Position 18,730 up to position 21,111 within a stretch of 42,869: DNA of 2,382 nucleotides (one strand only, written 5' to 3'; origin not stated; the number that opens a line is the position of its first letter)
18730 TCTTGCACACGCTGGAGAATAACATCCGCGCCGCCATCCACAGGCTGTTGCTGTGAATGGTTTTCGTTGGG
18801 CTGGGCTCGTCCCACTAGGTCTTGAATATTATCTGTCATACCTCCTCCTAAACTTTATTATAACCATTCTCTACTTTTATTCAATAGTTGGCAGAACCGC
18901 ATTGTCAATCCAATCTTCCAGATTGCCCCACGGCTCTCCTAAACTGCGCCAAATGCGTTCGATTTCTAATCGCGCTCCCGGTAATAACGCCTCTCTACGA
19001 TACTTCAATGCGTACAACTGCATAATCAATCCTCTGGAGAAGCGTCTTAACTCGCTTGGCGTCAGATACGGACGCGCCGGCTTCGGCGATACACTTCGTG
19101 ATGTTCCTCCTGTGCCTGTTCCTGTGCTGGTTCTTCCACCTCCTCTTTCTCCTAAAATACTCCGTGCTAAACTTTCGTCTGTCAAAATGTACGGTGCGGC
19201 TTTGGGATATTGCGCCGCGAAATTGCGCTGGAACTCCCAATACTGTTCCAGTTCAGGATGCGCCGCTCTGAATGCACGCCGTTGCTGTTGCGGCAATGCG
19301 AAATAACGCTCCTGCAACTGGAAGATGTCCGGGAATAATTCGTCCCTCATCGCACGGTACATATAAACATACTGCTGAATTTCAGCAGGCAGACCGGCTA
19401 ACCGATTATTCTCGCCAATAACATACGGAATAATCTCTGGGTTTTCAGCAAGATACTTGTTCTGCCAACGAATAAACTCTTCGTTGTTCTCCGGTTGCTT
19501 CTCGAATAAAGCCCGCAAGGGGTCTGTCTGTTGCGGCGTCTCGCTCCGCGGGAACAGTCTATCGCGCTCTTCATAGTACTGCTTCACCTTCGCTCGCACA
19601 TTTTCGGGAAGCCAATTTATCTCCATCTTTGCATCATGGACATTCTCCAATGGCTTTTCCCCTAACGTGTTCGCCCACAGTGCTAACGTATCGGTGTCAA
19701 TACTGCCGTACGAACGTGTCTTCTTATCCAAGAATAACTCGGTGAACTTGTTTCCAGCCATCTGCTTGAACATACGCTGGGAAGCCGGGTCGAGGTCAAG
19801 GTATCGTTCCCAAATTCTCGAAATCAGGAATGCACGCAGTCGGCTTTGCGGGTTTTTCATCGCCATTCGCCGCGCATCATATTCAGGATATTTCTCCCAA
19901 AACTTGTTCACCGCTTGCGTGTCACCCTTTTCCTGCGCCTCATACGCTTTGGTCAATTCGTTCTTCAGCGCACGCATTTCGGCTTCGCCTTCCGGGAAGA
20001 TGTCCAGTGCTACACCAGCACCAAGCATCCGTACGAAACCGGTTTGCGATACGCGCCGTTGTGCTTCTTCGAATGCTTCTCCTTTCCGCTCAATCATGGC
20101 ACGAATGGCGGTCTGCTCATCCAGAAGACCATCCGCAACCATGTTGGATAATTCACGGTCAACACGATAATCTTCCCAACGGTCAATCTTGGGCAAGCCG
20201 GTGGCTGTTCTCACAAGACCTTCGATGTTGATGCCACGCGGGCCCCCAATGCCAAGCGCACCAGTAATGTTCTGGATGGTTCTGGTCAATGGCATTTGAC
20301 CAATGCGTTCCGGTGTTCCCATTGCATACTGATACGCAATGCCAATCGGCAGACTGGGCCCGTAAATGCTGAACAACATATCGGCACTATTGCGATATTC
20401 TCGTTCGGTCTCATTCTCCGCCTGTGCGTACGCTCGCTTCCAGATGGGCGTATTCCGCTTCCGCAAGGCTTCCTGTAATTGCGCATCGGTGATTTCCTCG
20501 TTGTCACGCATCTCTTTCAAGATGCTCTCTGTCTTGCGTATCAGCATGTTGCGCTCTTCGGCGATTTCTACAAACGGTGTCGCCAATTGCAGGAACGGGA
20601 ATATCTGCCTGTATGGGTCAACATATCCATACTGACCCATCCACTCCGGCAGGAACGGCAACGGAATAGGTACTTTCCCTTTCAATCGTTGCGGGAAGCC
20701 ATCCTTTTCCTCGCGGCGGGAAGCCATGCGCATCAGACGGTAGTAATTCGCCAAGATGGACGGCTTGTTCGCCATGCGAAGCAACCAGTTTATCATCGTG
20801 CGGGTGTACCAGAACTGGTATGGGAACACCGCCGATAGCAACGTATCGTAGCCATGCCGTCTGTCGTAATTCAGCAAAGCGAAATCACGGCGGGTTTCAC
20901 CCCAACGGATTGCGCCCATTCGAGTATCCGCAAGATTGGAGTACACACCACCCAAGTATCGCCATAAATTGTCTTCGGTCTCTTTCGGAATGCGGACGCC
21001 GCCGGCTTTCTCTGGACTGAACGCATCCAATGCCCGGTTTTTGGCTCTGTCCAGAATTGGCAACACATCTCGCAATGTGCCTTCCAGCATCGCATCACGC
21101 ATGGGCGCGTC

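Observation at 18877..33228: One uninterrupted 14.35-kb ORF (4,783 aa, one third of the genome) in the MuF slot: candidate ejected multi-effector polyvalent protein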

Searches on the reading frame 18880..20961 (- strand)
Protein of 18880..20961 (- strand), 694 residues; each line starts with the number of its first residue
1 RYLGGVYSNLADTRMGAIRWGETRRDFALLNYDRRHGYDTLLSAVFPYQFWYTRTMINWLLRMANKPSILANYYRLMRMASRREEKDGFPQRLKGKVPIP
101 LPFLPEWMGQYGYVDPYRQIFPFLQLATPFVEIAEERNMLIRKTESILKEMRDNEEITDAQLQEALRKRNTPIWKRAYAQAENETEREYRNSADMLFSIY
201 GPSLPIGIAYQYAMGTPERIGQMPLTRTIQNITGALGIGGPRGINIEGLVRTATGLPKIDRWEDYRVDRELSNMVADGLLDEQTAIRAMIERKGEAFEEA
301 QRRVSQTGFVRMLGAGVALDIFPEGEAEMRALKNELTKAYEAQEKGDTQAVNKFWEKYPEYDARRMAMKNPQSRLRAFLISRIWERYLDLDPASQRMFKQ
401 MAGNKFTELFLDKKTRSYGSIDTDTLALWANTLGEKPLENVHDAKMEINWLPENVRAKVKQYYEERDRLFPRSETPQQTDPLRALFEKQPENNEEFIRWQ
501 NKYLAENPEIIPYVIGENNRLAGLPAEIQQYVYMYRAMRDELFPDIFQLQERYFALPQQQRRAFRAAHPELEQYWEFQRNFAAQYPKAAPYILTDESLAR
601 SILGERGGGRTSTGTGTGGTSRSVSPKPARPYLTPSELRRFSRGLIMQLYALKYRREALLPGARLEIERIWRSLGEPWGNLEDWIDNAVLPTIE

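Call 23: find_homologous_proteins(query=window:18880-20961:-, max_evalue=0.00001)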
Query window:18880-20961:- (694 aa): 14 proteins with E <= 0.00001 among 8000 candidates.
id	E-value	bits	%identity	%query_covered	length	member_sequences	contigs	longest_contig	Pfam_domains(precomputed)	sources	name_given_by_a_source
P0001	1.0e-223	763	51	100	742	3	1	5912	-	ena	-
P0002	1.7e-219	749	50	100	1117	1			-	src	-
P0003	9.5e-216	737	49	100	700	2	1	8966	-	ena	-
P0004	2.4e-167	577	41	100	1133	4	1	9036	PF18763.8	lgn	-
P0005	1.4e-159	551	39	99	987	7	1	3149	PF18760.8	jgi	-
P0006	1.5e-153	531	39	99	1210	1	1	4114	PF00990.27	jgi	jgi:diguanylate cyclase (GGDEF)-like protein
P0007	3.5e-125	437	39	84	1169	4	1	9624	PF01464.26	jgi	-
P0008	6.2e-119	417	41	67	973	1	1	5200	-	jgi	jgi:hypothetical protein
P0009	2.4e-106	375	35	87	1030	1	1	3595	PF01464.26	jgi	jgi:hypothetical protein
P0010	4.1e-104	368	38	73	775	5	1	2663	-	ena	-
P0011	2.4e-95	339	32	91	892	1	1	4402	PF01464.26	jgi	-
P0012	3.6e-95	338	35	73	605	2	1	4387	-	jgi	jgi:hypothetical protein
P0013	2.0e-73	266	32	67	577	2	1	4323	-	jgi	-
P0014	7.9e-49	185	28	72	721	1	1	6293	-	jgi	jgi:hypothetical protein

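Call 24: find_related_loci(query=window:18880-20961:-, collection=viral_contigs, flank=10000)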
Query window:18880-20961:- (694 aa) in viral_contigs; peptide patterns used: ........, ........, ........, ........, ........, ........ (x = any residue, [..] = any of these).
2 stretches matched a pattern; 1 encode a relative of the query (tblastn E <= 1e-3); 1 distinct loci.
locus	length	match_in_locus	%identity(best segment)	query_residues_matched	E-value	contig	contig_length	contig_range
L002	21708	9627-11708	100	1-694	0e+0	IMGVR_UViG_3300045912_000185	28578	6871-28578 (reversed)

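Call 35: search_protein_families(library=pfam, proteins=[P0005, P0007], max_evalue=0.001)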
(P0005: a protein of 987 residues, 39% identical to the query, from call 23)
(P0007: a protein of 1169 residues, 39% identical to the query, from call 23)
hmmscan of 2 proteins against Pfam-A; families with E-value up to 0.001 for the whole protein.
P0005 (987 aa): 1 family
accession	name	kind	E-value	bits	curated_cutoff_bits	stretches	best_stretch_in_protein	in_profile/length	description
PF18760.7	ART-PolyVal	-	2.8e-19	70.7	31.2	1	1-137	8-137/140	ADP-Ribosyltransferase in polyvalent proteins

P0007 (1169 aa): 1 family
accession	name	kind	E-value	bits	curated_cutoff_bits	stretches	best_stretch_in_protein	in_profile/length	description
PF01464.25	SLT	-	6.4e-06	26.2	21.3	1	1054-1111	4-65/117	Transglycosylase SLT domain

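Call 48: search_protein_families(library=pfam, proteins=[window:18880-20961:-], max_evalue=5)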
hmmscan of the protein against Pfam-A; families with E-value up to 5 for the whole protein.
window:18880-20961:- (694 aa): 4 families
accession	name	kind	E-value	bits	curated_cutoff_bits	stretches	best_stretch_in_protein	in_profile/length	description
PF09851.14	SHOCT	-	0.057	13.6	27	1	147-168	5-26/28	Short C-terminal domain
PF12989.12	DUF3873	-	0.083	13.8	27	0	528-543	31-46/68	Domain of unknown function, B. Theta Gene description (DUF3873)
PF05714.16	PFam54_60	-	0.14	12.2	27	0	127-199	117-183/185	Borrelia Bbcrasp-1 domain containing protein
PF01322.25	Cytochrom_C_2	-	0.41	12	26.5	1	324-375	37-90/121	Cytochrome C'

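Call 59: find_encoding_contigs(protein=P0007, flank=10000, max_places=2)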
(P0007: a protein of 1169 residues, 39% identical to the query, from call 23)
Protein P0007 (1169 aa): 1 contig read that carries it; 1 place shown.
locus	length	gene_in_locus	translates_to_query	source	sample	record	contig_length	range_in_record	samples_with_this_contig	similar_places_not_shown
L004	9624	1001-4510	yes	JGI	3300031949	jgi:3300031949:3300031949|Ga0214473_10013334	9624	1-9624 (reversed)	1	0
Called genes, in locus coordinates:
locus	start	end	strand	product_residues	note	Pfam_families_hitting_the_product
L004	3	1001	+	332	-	?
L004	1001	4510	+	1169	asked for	PF01464:SLT (weak)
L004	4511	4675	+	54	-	-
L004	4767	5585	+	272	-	-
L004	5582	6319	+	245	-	PF00535:Glycos_transf_2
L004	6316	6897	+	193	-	PF13489:Methyltransf_23 (weak)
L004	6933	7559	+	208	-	PF01596:Methyltransf_3 (weak), PF13578:Methyltransf_24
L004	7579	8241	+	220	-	PF04765:TOD1_MUCI70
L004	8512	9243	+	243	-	-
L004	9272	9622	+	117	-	?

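Call 60: find_encoding_contigs(protein=P0004, flank=10000, max_places=2)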
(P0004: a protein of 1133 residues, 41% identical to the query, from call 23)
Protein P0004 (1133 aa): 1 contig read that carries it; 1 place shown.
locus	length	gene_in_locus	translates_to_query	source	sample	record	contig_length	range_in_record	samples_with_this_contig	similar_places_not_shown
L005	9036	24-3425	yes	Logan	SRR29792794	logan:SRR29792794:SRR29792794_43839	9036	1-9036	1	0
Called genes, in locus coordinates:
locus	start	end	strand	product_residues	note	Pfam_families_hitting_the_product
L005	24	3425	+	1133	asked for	PF18763:ddrB-ParB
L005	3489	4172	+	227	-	-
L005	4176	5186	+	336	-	PF20911:GP7 (faint)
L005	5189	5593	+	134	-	-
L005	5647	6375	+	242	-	-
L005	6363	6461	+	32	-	-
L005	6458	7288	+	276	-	-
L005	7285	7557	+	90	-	-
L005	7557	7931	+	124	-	-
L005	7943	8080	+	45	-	-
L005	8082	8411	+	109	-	-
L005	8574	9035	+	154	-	?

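Call 68: predict_structure(alignment_id=A4)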
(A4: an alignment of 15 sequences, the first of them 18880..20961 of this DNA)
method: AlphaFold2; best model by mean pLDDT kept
length: 694 residues; sequences in the alignment: 15
mean_pLDDT: 67.1   pTM: 0.47
mean pLDDT of the five models: 67.1, 66.6, 58.9, 58.3, 57.4
residues with pLDDT >= 90: 25; 70-90: 319; 50-70: 209; < 50: 141
segments of 3 or more residues with pLDDT < 50: 1-10, 21-54, 85-92, 122-127, 199-203, 310-319, 436-443, 473-490, 595-628
pLDDT, mean of each block of 10 residues (from residue 1): 38 52 46 44 40 51 59 60 49 56 56 56 49 65 80 83 84 86 66 54 56 61 60 58 62 61 72 80 83 80 65 46 54 68 72 68 58 81 80 77 81 77 84 56 55 81 83 40 35 76 91 78 85 92 87 84 88 88 85 54 35 35 42 78 84 80 87 81 86 80
secondary structure, 60 per line:
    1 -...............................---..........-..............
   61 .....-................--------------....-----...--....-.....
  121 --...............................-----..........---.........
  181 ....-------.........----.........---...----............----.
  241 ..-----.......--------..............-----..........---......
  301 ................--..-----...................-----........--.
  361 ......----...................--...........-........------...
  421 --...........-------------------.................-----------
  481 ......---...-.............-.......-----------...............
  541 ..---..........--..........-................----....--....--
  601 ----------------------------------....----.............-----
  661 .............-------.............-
elements in order (helices of 4 or more, strands of 3 or more residues): H2-32 H36-45 H47-65 H67-82 E97-100 E111-114 H116-120 H123-153 H159-168 H172-184 H192-200 H205-213 H224-235 H248-254 H263-276 H282-291 H295-316 H326-344 H350-357 H360-366 H371-389 H392-402 H404-411 H423-433 H453-469 H481-486 H494-506 H508-514 H526-542 H546-555 H558-567 H569-584 H589-592 H595-598 H635-638 H643-655 H661-673 H681-693

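Call 71: fold_search(model_id=the predicted structure, library=pdb)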
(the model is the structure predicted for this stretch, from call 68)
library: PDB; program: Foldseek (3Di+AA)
matches with E <= 10: 27; with E <= 0.001: 0
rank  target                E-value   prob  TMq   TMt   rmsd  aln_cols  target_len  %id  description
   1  9hcj_X0               2.0e+00  0.04  0.09  0.11  19.9       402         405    7  D. discoideum nuclear pore complex (released 2024-12-25)
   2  7wb4_n                2.2e+00  0.07  0.11  0.09  19.1       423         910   11  Cryo-EM structure of the NR subunit from X. laevis NPC (released 2022-03-02)
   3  8jj6_A                3.6e+00  0.02  0.09  0.10  26.6       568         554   11  Structure of the NELF-BCE complex (released 2023-08-30)
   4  2r2f_B                4.3e+00  0.03  0.07  0.13  24.4       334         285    9  RIBONUCLEOTIDE REDUCTASE R2F PROTEIN FROM SALMONELLA TYPHIMURIUM (OXIDIZED) (released 1999-01-13)
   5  9ckz_B                4.7e+00  0.02  0.08  0.09  31.6       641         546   11  Cryo-EM structure of human XPR1 in apo state (released 2025-06-18)
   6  9ckz_A                4.7e+00  0.02  0.08  0.09  29.5       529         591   12  Cryo-EM structure of human XPR1 in apo state (released 2025-06-18)
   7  5w0v_B                5.1e+00  0.03  0.11  0.09  24.8       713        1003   12  Crystal structure of full-length Kluyveromyces lactis Kap123 with histone H4 1-34 (released 2017-11-01)
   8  8tlp_B                5.5e+00  0.03  0.09  0.15  17.6       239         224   15  Computationally designed tunable C2 symmetric tandem repeat homodimer, D_3_633_8x without peptide (released 2024-12-11)
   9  8yjb_D                5.7e+00  0.01  0.07  0.07  29.0       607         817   10  Cryo-EM structure of the human DSS1-INTAC complex (released 2025-03-05)
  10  2pjr_F                6.0e+00  0.02  0.08  0.10  30.2       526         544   13  HELICASE PRODUCT COMPLEX (released 1999-04-08)
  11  3vwa_A                6.2e+00  0.02  0.10  0.12  21.7       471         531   11  Crystal structure of Cex1p (released 2013-06-05)
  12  7o4i_1                6.5e+00  0.01  0.07  0.09  37.5       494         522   11  Yeast RNA polymerase II transcription pre-initiation complex with initial transcription bubble (released 2021-06-16)
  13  7np7_D4               6.7e+00  0.03  0.09  0.13  22.3       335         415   13  Structure of an intact ESX-5 inner membrane complex, Composite C1 model (released 2021-06-02)
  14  2ani                  6.7e+00  0.02  0.08  0.12  25.1       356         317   11  Crystal structure of the F127Y mutant of Ribonucleotide Reductase R2 from Chlamydia trachomatis (released 2006-07-25)
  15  3on3_A                7.6e+00  0.10  0.05  0.17  10.2        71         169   24  The crystal structure of keto/oxoacid ferredoxin oxidoreductase, gamma subunit from Geobacter sulfurreducens PCA (released 2010-09-22)
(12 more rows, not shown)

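Call 74: search_protein_families(library=phrogs, proteins=[window:18880-20961:-], max_evalue=0.1)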
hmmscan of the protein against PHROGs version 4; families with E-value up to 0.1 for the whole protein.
window:18880-20961:- (694 aa): 0 families

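Call 90: search_solved_structures(query=A4, max_evalue=5)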
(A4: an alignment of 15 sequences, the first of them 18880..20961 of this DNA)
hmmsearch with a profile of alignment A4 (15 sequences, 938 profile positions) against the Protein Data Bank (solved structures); distinct sequences matched with E-value up to 5: 3.
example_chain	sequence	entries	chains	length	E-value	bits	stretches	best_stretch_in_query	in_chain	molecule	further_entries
3j7b_A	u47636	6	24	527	0.84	11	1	583-628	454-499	Catalase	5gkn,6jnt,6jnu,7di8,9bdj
3nwl_A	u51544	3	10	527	0.84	11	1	583-628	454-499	Catalase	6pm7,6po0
1tgu_A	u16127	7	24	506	0.94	10.9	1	583-628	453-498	Catalase | PROTEIN (CATALASE)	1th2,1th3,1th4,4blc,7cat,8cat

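Call 91: find_related_loci(query=A4, collection=genome_contigs, flank=10000)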
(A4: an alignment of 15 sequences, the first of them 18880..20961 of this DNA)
Query A4 (694 aa) in genome_contigs; peptide patterns used: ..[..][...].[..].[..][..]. (x = any residue, [..] = any of these).
4 stretches matched a pattern; 2 encode a relative of the query (tblastn E <= 1e-3); 2 distinct loci.
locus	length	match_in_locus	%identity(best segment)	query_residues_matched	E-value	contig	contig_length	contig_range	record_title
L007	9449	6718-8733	39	6-693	4e-168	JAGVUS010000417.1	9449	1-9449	MAG: Chloroflexota bacterium isolate WAS_Bin_31 WAS_Bin_31_scaffold_3183, whole genome shotgun sequence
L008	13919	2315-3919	35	1-514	3e-99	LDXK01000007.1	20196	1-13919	MAG: candidate division WWE3 bacterium CSP1-7 XU08_C0007, whole genome shotgun sequence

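Call 92: find_related_loci(query=A4, collection=viral_contigs, flank=6000)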
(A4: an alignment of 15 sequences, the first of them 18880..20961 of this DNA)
Query A4 (694 aa) in viral_contigs; peptide patterns used: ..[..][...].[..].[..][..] (x = any residue, [..] = any of these).
37 stretches matched a pattern; 30 encode a relative of the query (tblastn E <= 1e-3); 30 distinct loci.
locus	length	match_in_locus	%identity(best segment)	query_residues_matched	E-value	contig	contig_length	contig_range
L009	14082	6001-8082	100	1-694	0e+0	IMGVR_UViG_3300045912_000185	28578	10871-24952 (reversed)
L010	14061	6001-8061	52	2-693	0e+0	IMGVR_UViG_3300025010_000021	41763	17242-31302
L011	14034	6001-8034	43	1-693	0e+0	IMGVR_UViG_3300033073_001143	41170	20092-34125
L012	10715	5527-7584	41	1-694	2e-178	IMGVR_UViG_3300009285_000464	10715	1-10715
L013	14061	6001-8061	44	1-694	2e-177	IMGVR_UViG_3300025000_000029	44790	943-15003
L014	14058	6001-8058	42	1-694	3e-171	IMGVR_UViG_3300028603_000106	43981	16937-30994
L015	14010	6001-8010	40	1-675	2e-158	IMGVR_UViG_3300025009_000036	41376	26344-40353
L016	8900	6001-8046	38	2-691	2e-153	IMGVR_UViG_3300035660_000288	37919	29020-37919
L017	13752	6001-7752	39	2-587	3e-127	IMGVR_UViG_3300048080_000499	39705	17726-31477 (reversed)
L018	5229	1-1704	41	120-694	1e-126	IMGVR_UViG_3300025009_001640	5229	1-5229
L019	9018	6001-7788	38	2-587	6e-122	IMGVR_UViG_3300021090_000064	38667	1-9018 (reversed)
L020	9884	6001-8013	43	2-685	9e-177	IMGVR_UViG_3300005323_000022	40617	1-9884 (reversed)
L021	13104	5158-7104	33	2-602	4e-108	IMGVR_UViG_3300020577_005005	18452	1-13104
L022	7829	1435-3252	36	1-687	1e-100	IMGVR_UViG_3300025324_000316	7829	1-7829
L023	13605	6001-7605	36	1-514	4e-98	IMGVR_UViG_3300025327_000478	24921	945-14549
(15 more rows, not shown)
